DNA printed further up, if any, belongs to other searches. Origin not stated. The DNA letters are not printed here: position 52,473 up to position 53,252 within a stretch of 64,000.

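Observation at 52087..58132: Isp-type (hynS-isp1-isp2-hynL) group 1 [NiFe] hydrogenase with protease gene and an unassigned 159-aa ORF placed upstream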

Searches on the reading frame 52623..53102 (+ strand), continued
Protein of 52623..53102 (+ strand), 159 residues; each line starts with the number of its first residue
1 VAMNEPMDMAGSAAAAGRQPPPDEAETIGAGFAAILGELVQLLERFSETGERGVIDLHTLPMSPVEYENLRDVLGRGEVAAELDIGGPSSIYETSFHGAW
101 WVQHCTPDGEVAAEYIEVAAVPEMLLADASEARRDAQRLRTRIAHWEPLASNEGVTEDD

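Call 39: find_encoding_contigs(protein=P0304, flank=8000, max_places=1)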
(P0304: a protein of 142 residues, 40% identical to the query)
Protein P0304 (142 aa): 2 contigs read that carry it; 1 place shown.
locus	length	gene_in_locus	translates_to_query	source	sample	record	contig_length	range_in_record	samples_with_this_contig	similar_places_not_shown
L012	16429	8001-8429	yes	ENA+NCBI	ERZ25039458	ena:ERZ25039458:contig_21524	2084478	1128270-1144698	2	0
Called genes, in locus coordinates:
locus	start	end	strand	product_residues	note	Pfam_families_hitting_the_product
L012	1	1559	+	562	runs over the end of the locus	PF00005:ABC_tran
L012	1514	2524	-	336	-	PF00586:AIRS, PF02769:AIRS_C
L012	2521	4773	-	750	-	PF00708:Acylphosphatase, PF07503:zf-HYPF, PF01300:Sua5_yciO_yrdC, PF17788:HypF_C, PF22521:HypF_C_2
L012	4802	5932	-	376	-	PF01924:HypD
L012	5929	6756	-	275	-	PF02492:cobW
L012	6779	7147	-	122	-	PF01155:HypA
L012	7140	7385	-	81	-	PF01455:HupF_HypC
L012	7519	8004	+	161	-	PF01750:HycI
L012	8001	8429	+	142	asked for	PF04809:HupH_C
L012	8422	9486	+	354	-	PF01058:Oxidored_q6, PF14720:NiFe_hyd_SSU_C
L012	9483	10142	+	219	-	-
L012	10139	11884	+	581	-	PF27537:HoxH (weak), PF00374:NiFeSe_Hases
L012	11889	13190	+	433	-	PF13187:Fer4_9 (faint), PF12797:Fer4_2 (faint), PF12800:Fer4_4 (faint), PF12837:Fer4_6 (faint), PF12838:Fer4_7, PF13183:Fer4_8, PF13534:Fer4_17, PF02754:CCG, +1 more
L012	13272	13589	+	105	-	-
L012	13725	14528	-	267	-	PF00378:ECH_1, PF16113:ECH_2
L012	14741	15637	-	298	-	-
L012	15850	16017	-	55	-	-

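Call 40: find_encoding_contigs(protein=P0385, flank=8000, max_places=1)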
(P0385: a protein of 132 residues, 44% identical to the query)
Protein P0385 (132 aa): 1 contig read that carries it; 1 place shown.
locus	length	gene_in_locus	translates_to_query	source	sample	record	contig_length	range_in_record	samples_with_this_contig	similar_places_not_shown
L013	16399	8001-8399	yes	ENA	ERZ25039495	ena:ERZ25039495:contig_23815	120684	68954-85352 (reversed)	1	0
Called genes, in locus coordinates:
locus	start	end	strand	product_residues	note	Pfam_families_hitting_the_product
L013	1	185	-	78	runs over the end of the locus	PF00294:PfkB, PF25270:Khk (weak)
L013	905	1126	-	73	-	PF05025:RbsD_FucU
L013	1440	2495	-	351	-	PF00586:AIRS, PF02769:AIRS_C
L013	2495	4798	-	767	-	PF00708:Acylphosphatase, PF07503:zf-HYPF, PF01300:Sua5_yciO_yrdC, PF17788:HypF_C, PF22521:HypF_C_2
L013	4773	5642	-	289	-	PF01924:HypD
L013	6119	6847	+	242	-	-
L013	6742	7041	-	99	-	PF01155:HypA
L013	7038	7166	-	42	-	-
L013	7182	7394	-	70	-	PF01455:HupF_HypC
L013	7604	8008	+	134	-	PF01750:HycI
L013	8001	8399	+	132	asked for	PF04809:HupH_C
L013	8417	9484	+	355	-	PF01058:Oxidored_q6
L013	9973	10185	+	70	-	-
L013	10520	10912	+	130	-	PF00374:NiFeSe_Hases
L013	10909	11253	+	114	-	PF00374:NiFeSe_Hases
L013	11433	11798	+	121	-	PF00374:NiFeSe_Hases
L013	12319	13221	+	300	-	PF02754:CCG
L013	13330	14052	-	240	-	PF00392:GntR, PF07729:FCD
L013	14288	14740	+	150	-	PF03061:4HBT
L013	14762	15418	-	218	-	PF04962:KduI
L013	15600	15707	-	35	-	-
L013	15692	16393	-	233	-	PF00392:GntR, PF07729:FCD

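Call 48: predict_structure(alignment_id=A3)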
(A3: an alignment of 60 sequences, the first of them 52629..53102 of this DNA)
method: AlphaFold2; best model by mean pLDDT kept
length: 157 residues; sequences in the alignment: 60
mean_pLDDT: 87.0   pTM: 0.70
mean pLDDT of the five models: 87.0, 86.4, 86.1, 85.6, 85.4
residues with pLDDT >= 90: 114; 70-90: 12; 50-70: 25; < 50: 6
segments of 3 or more residues with pLDDT < 50: none
pLDDT, mean of each block of 10 residues (from residue 1): 55 53 65 97 98 95 95 98 96 98 96 98 94 97 80 72
secondary structure, 60 per line:
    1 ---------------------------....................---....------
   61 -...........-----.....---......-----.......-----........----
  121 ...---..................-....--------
elements in order: H28-47 E51-54 H62-72 E78-82 E86-91 E97-103 E109-116 H127-144 H146-149
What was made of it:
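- On HupH_C family (Pfam PF04809; HupH/HyaF/HoxQ): The model has pLDDT 87 (call 48).
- The AF2 model has pLDDT 87 (call 48).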

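Call 53: fold_search(model_id=the predicted structure, library=pdb)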
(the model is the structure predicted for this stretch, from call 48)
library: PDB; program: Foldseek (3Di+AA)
matches with E <= 10: 655; with E <= 0.001: 2
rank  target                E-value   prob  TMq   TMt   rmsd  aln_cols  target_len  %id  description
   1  3sb1_A                2.1e-12  1.00  0.69  0.91   1.1       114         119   38  Hydrogenase expression protein HupH from Thiobacillus denitrificans ATCC 25259 (released 2011-07-06)
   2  3sb1_B                8.1e-12  1.00  0.69  0.89   1.3       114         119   38  Hydrogenase expression protein HupH from Thiobacillus denitrificans ATCC 25259 (released 2011-07-06)
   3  4k0w                  1.3e-02  0.47  0.18  0.14  14.7       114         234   16  X-ray crystal structure of OXA-23 A220 duplication clinical variant (released 2013-08-07)
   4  5wib_B                1.8e-02  0.44  0.18  0.13  14.6       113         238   15  Structure of Acinetobacter baumannii carbapenemase OXA-239 K82D bound to imipenem (released 2017-12-27)
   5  4x55_A                1.9e-02  0.44  0.18  0.13  15.0       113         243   16  Structure of the class D Beta-Lactamase OXA-225 K82D in Acyl-Enzyme Complex with Ceftazidime (released 2015-03-11)
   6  4k0x                  3.0e-02  0.38  0.18  0.13  14.7       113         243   16  X-ray Crystal Structure of OXA-23 from Acinetobacter baumannii (released 2013-08-07)
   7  6n6t                  3.0e-02  0.35  0.18  0.14  14.4       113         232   16  OXA-23 mutant F110A/M221A low pH form (released 2018-12-19)
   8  1sk6_B                3.0e-02  0.35  0.19  0.08  12.8       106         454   15  Crystal structure of the adenylyl cyclase domain of anthrax edema factor (EF) in complex with calmodulin, 3',5' cyclic (released 2004-06-08)
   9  5wi3_B                3.0e-02  0.33  0.18  0.13  14.8       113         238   15  Structure of Acinetobacter baumannii carbapenemase OXA-239 K82D bound to cefotaxime (released 2017-12-27)
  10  4jf6                  3.0e-02  0.33  0.18  0.13  14.7       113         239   16  Structure of OXA-23 at pH 7.0 (released 2013-09-25)
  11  1k90_A                3.1e-02  0.33  0.19  0.08  13.6       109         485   16  Crystal structure of the adenylyl cyclase domain of anthrax edema factor (EF) in complex with calmodulin and 3' deoxy- (released 2002-01-23)
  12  4jf4_B                3.1e-02  0.25  0.18  0.13  13.5        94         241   20  OXA-23 meropenem complex (released 2013-09-25)
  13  6n6v                  3.6e-02  0.33  0.18  0.14  14.4       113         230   16  OXA-23 mutant F110A/M221A low pH form meropenem complex (released 2018-12-19)
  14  6n6u                  4.0e-02  0.30  0.18  0.14  14.4       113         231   16  OXA-23 mutant F110A/M221A low pH form imipenem complex (released 2018-12-19)
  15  6n6w                  4.0e-02  0.25  0.17  0.12  14.8       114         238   19  OXA-23 mutant F110A/M221A neutral pH form (released 2018-12-19)
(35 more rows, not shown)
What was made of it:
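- On HupH_C family (Pfam PF04809; HupH/HyaF/HoxQ): Foldseek to 3sb1 gives E=2e-12, rmsd 1.1 Å and TMt 0.91 (call 53).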

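Call 60: search_dna_similar(query=window:52629-53102:+, collection=plasmids, mode=protein, max_evalue=0.001, max_rows=20)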
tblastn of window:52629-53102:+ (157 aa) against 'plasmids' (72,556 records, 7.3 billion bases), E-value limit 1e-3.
Records with a match: 2; places in all: 2; records where one place covers at least 80% of the query: 0.
Best place of each record, by identity: <60% 2.
By first word of the organism name: Methylovirgula 1; Bradyrhizobium 1.
By predicted mobility (MOB-suite, as given by PLSDB): non-mobilizable 1; conjugative 1.
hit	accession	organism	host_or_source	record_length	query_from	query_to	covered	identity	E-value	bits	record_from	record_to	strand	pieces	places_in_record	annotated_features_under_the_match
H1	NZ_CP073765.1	Methylovirgula sp. HY1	soil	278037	30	141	71%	45.5%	9e-12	69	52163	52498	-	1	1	hydrogenase expression/formation protein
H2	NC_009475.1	Bradyrhizobium sp. BTAi1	-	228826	28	142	73%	38.3%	9e-6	51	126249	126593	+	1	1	hydrogenase expression/formation C-terminal domain-containing protein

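Call 61: get_annotated_region(hit=H1, flank=7000)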
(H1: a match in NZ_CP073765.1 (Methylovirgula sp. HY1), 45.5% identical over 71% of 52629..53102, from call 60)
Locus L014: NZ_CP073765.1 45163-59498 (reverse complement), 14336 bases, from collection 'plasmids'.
description: Methylovirgula sp. HY1 plasmid pHY1, complete sequence
organism: Methylovirgula sp. HY1 (NCBI taxid 2822761)
taxonomy: Bacteria; Pseudomonadota; Alphaproteobacteria; Hyphomicrobiales; Beijerinckiaceae; Methylovirgula; Methylovirgula sp. HY1
host: -; source: soil; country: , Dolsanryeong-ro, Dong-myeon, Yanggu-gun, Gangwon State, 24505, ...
typing (MOB-suite, as given by PLSDB): non-mobilizable
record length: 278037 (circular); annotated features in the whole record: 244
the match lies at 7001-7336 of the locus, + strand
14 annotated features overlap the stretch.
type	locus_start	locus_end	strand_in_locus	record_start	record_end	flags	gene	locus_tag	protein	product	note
CDS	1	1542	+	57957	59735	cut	-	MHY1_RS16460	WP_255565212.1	ATP-binding cassette domain-containing protein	-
CDS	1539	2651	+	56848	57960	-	-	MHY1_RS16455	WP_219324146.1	ABC transporter permease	-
CDS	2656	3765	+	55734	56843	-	-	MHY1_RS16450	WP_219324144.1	ABC transporter permease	-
CDS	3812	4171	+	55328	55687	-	-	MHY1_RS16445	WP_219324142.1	carboxymuconolactone decarboxylase family protein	-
CDS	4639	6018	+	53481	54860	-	-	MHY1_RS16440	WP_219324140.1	(Fe-S)-binding protein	-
CDS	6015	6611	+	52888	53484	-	-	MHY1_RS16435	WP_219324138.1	hydrogenase maturation protease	-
CDS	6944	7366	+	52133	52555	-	-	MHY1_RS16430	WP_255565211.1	hydrogenase expression/formation protein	-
CDS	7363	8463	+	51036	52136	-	-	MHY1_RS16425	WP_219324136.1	hydrogenase small subunit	-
CDS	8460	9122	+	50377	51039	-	-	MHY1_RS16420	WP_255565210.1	hypothetical protein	-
CDS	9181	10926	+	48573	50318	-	-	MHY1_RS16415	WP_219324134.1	nickel-dependent hydrogenase large subunit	-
CDS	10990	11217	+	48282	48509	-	-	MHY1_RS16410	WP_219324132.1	hypothetical protein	-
CDS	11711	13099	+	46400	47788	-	-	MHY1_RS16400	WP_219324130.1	hypothetical protein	-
CDS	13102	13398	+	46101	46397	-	-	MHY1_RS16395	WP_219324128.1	HypC/HybG/HupF family hydrogenase formation chaperone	-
CDS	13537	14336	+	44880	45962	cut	-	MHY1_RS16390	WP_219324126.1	nickel-dependent hydrogenase large subunit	-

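Call 62: get_annotated_region(hit=H2, flank=7000)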
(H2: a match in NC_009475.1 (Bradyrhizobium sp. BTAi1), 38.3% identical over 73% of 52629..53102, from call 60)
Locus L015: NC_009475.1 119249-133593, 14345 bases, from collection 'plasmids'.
description: Bradyrhizobium sp. BTAi1 plasmid pBBta01, complete sequence
organism: Bradyrhizobium sp. BTAi1 (NCBI taxid 288000)
taxonomy: Bacteria; Pseudomonadota; Alphaproteobacteria; Hyphomicrobiales; Nitrobacteraceae; Bradyrhizobium; Bradyrhizobium sp. BTAi1
host: -; source: -; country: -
typing (MOB-suite, as given by PLSDB): conjugative; replicon rep_cluster_506; relaxase MOBP; mating-pair formation MPF_T
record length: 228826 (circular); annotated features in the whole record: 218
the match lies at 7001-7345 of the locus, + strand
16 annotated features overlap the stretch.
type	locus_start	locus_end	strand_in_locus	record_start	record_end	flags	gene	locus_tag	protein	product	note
CDS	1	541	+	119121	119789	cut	-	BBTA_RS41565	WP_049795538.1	periplasmic heavy metal sensor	-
CDS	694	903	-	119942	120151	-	-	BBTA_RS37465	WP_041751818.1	hypothetical protein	-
CDS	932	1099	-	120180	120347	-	-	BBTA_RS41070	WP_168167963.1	hypothetical protein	-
CDS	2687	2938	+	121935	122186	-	-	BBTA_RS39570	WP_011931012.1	hypothetical protein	-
CDS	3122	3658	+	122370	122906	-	-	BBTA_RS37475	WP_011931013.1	hypothetical protein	-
CDS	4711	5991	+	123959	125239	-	-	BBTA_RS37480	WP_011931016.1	MFS transporter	GO:0055085 - transmembrane transport [Evidence IEA]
CDS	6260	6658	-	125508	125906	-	-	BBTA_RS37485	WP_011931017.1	copper-binding protein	-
CDS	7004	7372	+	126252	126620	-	-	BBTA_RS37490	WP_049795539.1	hydrogenase expression/formation C-terminal domain-containing protein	-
CDS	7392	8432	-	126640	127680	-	hypE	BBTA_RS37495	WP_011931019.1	hydrogenase expression/formation protein HypE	-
CDS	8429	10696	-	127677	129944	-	hypF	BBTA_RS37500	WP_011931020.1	carbamoyltransferase HypF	GO:0036211 - protein modification process [Evidence IEA]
CDS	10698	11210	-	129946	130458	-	-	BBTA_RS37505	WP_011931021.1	HyaD/HybD family hydrogenase maturation endopeptidase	-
CDS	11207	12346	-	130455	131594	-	hypD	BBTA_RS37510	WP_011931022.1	hydrogenase formation protein HypD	GO:0036211 - protein modification process [Evidence IEA]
CDS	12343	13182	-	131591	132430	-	hypB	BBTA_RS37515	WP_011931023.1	hydrogenase nickel incorporation protein HypB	GO:0036211 - protein modification process [Evidence IEA]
CDS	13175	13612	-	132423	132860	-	-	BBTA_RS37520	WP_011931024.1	hydrogenase maturation nickel metallochaperone HypA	-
CDS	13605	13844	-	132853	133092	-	-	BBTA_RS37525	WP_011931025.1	HypC/HybG/HupF family hydrogenase formation chaperone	-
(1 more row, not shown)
